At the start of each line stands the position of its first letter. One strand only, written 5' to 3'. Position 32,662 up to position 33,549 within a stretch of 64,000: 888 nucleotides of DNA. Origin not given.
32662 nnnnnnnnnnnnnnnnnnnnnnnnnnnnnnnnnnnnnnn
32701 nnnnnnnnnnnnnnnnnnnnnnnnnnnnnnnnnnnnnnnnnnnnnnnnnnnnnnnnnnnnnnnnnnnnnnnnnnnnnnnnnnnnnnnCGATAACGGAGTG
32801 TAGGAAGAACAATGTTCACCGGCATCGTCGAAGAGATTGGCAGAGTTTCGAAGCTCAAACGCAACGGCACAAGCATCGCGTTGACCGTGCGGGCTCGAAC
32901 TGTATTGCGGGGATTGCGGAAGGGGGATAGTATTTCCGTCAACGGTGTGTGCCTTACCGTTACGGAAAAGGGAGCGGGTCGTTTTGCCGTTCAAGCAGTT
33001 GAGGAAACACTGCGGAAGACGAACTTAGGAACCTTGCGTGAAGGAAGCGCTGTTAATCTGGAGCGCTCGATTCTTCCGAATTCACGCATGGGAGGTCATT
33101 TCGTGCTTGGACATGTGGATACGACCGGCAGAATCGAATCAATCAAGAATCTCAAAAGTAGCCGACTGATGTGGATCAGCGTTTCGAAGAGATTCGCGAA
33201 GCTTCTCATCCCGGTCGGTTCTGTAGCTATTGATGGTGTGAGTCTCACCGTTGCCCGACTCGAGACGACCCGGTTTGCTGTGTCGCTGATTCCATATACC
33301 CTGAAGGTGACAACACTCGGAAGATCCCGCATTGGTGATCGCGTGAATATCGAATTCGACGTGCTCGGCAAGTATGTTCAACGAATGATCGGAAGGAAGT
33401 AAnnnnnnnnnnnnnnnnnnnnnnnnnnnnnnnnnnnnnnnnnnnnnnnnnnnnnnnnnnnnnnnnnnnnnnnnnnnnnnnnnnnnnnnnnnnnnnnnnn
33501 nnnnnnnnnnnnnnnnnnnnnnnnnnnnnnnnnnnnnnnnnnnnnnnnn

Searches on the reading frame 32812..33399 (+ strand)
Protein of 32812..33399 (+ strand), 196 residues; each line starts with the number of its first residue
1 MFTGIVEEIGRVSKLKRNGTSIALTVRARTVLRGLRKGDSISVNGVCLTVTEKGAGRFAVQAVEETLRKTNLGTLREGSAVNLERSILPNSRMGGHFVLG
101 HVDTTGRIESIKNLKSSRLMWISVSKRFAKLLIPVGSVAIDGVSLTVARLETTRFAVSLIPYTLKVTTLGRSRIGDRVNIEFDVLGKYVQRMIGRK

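Call 3: search_protein_families(library=pfam, proteins=[window:32812-33399:+], max_evalue=1)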
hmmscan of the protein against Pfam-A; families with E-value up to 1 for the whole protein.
window:32812-33399:+ (196 aa): 2 families
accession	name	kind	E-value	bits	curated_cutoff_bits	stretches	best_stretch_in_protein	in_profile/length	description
PF00677.23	Lum_binding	-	5.5e-51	171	27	2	100-183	2-86/86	Lumazine binding domain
PF05354.17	Phage_attach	-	0.11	13.5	26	1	18-52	52-85/99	Phage Head-Tail Attachment protein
